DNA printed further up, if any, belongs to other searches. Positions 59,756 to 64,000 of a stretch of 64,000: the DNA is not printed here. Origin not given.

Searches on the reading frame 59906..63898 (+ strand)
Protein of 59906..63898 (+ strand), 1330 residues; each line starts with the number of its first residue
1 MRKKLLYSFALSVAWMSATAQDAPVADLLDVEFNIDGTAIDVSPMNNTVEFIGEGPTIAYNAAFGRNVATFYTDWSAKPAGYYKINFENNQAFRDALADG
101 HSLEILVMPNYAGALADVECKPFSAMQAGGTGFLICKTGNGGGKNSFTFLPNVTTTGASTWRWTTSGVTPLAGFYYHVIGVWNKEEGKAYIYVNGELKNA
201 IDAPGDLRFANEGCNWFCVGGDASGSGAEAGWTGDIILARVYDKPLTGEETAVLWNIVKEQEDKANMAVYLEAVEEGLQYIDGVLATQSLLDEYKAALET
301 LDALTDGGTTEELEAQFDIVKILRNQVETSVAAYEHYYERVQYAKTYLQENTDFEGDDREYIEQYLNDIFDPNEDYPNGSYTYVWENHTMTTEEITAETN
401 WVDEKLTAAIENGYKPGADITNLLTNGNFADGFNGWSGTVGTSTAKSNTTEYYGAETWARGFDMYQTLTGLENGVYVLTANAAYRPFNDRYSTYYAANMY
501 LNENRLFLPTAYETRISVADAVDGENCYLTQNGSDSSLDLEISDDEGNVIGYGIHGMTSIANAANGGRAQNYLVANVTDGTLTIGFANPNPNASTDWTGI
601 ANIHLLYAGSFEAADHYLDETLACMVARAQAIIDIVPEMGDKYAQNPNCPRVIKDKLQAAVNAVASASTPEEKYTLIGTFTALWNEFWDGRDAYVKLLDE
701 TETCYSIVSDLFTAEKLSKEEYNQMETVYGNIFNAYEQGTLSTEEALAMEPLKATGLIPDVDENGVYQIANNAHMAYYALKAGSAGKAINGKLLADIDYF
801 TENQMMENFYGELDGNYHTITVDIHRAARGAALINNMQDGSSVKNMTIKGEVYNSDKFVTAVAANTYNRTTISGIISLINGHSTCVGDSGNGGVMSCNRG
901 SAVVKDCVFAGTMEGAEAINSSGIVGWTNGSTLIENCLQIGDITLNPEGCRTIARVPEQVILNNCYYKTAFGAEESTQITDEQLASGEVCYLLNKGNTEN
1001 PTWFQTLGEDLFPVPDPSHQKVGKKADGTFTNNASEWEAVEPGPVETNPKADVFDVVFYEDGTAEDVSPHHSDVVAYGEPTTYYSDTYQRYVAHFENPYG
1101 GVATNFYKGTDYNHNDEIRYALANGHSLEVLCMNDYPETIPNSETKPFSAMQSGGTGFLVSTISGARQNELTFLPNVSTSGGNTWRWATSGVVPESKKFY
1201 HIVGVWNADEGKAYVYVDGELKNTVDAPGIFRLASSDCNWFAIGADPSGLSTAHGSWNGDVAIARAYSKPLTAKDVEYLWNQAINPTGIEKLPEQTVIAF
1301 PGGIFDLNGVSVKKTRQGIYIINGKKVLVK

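Call 10: search_protein_families(library=pfam, proteins=[window:59906-63898:+])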
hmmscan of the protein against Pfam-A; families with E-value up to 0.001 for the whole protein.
window:59906-63898:+ (1330 aa): 1 family
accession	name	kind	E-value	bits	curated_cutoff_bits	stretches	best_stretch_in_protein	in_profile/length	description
PF13385.13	Laminin_G_3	-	2.1e-26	93.3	27.6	2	1149-1276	38-150/151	Concanavalin A-like lectin/glucanases superfamily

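Call 68: find_encoding_contigs(protein=window:59906-63898:+, flank=10000, max_places=3)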
Protein window:59906-63898:+ (1330 aa): 6 contigs read that carry it; 3 places shown.
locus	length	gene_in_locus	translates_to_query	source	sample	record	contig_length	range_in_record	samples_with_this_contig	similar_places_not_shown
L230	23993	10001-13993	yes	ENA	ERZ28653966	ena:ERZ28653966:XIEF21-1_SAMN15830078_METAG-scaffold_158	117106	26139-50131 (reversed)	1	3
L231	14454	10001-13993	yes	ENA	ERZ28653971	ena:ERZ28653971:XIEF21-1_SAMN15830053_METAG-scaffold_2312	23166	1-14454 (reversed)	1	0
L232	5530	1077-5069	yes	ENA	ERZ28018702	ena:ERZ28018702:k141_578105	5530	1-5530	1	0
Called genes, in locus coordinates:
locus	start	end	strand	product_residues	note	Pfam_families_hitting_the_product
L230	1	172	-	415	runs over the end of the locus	PF06245:DUF1015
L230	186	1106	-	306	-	PF00389:2-Hacid_dh, PF02826:2-Hacid_dh_C, PF03446:NAD_binding_2 (weak)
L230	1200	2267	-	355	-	PF00266:Aminotran_5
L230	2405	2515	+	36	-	-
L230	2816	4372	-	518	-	PF01943:Polysacc_synt, PF13440:Polysacc_synt_3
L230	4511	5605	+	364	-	-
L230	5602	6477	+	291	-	PF00535:Glycos_transf_2, PF10111:Glyco_tranf_2_2, PF13641:Glyco_tranf_2_3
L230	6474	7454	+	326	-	PF00535:Glycos_transf_2, PF10111:Glyco_tranf_2_2, PF13641:Glyco_tranf_2_3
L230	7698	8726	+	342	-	PF00149:Metallophos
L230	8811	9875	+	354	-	PF00149:Metallophos, PF12850:Metallophos_2 (weak)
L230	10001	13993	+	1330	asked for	PF13385:Laminin_G_3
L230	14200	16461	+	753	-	PF01734:Patatin, PF19143:Omp85_2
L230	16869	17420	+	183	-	PF21349:RUBY_RBDX, PF00210:Ferritin (faint), PF02915:Rubrerythrin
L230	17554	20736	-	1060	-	PF26549:Tricorn_N, PF26550:Tricorn_2nd, PF07676:PD40, PF00930:DPPIV_N (weak), PF26550:Tricorn_2nd, PF14684:Tricorn_C1, PF00595:PDZ (weak), PF03572:Peptidase_S41, +3 more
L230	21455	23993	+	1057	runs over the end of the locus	PF03382:DUF285, PF13855:LRR_8 (faint), PF23952:LRR_EndoS (faint), PF24758:LRR_At5g56370 (faint), PF03382:DUF285, PF00404:Dockerin_1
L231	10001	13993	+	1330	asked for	PF13385:Laminin_G_3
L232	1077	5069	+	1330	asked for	PF13385:Laminin_G_3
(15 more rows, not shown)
